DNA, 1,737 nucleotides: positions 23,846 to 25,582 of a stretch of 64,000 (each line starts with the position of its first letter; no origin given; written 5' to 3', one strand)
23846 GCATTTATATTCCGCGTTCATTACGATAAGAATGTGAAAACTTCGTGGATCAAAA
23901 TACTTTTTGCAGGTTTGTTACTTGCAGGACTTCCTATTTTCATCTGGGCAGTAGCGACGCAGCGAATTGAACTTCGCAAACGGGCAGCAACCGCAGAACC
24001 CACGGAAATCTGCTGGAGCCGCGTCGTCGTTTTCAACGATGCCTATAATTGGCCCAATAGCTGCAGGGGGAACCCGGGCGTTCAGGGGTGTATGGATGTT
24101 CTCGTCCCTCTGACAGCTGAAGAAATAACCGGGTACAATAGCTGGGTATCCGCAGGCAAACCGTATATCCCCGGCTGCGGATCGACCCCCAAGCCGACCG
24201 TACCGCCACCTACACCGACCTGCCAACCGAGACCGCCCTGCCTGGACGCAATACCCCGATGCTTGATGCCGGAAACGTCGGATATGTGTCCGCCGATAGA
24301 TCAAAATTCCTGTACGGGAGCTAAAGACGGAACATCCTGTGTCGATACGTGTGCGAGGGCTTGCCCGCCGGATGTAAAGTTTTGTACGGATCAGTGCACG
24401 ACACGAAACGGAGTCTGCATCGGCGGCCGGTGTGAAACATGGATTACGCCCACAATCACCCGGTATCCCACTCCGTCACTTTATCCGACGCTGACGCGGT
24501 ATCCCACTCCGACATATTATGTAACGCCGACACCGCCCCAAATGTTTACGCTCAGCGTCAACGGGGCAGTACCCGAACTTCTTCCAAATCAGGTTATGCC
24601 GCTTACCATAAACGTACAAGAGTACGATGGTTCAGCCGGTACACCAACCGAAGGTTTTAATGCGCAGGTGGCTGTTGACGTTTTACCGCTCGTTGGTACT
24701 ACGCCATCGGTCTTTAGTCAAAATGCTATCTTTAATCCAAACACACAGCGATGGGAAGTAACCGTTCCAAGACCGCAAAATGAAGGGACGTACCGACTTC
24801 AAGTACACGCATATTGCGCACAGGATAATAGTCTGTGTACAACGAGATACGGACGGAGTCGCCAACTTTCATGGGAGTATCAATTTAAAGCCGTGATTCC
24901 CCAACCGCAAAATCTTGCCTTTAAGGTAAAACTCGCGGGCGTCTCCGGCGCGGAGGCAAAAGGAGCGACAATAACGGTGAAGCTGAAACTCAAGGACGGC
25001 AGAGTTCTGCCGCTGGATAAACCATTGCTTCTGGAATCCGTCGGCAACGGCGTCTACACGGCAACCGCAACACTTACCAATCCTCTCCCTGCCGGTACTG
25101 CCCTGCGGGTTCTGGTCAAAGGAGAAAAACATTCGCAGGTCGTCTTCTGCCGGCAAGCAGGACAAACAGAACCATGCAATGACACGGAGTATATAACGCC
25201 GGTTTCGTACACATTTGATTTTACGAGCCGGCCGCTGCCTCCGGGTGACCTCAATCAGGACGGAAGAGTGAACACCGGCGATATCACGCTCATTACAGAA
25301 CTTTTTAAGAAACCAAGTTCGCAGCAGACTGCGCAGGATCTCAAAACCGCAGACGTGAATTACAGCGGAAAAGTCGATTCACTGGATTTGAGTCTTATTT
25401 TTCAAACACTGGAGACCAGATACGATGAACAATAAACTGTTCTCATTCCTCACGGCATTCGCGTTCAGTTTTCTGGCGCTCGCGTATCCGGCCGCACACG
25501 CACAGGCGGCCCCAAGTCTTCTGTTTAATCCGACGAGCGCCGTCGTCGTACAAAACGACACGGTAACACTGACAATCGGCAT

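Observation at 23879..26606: Adjacent dockerin-bearing secreted protein and cohesin-PKD membrane-anchored protein: a minimal cohesin-dockerin pair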

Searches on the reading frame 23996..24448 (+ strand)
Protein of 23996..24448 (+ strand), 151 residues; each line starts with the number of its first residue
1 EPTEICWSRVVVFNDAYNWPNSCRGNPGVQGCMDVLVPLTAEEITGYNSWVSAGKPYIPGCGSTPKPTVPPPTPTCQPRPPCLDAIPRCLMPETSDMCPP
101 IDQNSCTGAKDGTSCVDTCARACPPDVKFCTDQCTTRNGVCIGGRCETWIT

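Call 78: search_solved_structures(query=window:23996-24448:+, max_evalue=5)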
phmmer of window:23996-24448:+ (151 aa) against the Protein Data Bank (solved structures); distinct sequences matched with E-value up to 5: 6.
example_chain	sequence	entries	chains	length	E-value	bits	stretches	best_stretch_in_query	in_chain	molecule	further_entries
2axk_A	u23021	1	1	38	0.3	14.1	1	124-148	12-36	discrepin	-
1dtk_A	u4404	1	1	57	0.38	13.8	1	81-123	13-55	DENDROTOXIN K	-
1dtx_A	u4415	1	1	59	0.56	13.2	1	81-123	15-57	ALPHA-DENDROTOXIN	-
8vc3_A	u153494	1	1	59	0.57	13.2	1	81-123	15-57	Kunitz-type serine protease inhibitor homolog alpha-dendrotoxin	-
6ez8_B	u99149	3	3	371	1.7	11.6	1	61-100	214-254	Factor VIII intron 22 protein | 40-kDa huntingtin-associated protein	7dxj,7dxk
6x9o_B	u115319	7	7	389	1.9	11.5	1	61-100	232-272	40-kDa huntingtin-associated protein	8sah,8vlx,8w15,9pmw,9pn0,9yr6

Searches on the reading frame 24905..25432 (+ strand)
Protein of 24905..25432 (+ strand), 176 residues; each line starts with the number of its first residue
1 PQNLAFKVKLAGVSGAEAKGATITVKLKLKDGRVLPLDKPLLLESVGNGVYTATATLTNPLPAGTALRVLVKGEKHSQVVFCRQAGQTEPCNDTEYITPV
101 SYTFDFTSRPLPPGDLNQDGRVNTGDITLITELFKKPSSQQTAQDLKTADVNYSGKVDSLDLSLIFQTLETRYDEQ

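Call 36: search_solved_structures(query=window:24905-25432:+, max_evalue=1, show_alignments=3)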
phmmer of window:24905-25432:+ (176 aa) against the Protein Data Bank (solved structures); distinct sequences matched with E-value up to 1: 21.
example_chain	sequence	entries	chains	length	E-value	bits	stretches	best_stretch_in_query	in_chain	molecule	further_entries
4fl4_A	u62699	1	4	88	2.9e-06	30.5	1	113-167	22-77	Glycoside hydrolase family 9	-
4cj0_A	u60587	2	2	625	4.6e-05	26.6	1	112-167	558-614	ENDOGLUCANASE D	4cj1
1clc_A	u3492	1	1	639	4.7e-05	26.6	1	112-167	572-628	ENDOGLUCANASE CELD; EC: 3.2.1.4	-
2y3n_B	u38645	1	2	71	0.00074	22.7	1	113-166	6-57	CELLULOSOMAL FAMILY-48 PROCESSIVE GLYCOSIDE HYDROLASE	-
3ul4_B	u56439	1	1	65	0.0028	20.8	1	113-163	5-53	Cellulosome enzyme, dockerin type I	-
2mte_A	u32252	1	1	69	0.015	18.4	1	114-167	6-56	Cellulose 1,4-beta-cellobiosidase (reducing end) CelS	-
1daq_A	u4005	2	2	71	0.017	18.3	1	114-167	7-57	ENDOGLUCANASE SS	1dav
9qfa_A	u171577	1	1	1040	0.018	18.1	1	98-166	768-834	Ruminococcus bromii Amy12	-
1ohz_B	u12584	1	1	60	0.022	17.9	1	114-167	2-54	ENDO-1,4-BETA-XYLANASE Y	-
2yik_A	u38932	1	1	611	0.039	17.1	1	106-166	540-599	ENDOGLUCANASE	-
2ccl_B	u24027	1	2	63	0.049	16.8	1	114-167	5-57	ENDO-1,4-BETA-XYLANASE Y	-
8x39_A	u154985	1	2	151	0.068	16.3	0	114-166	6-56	Serine protease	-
8x3a_A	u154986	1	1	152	0.07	16.2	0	114-166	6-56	Serine protease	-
5nrk_B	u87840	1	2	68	0.095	15.8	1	113-165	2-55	DocCel5: Type I dockerin repeat domain from A. cellulolyticus family 5 endoglucanase WP_01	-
6kge_D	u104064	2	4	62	0.11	15.6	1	114-166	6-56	And cellulose-binding endoglucanase family 9 CelL ortholog dockerin domain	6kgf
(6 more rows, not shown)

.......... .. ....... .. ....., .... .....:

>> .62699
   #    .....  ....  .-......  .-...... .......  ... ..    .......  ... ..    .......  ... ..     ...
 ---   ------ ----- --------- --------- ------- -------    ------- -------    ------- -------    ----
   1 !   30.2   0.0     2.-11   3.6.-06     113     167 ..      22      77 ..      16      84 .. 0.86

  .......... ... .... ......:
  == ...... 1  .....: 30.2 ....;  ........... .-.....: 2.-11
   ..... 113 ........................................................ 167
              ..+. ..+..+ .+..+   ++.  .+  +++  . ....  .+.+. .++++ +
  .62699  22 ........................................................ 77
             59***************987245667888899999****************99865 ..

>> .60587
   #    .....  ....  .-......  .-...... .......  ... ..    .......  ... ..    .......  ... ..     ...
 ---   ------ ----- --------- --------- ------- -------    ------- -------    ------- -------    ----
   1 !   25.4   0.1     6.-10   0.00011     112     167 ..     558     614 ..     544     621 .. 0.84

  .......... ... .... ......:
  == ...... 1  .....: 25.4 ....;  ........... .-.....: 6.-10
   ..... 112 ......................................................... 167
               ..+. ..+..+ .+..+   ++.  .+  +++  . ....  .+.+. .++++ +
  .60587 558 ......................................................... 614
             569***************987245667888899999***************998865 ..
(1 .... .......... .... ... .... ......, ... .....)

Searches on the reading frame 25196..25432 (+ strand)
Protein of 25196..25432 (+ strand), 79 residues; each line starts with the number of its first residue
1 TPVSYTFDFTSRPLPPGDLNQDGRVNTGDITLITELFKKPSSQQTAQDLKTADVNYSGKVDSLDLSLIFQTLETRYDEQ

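Call 62: find_homologous_proteins(query=window:25196-25432:+, max_evalue=0.01)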
Query window:25196-25432:+: no candidate shares three 5-residue words with the query. No homologue found.
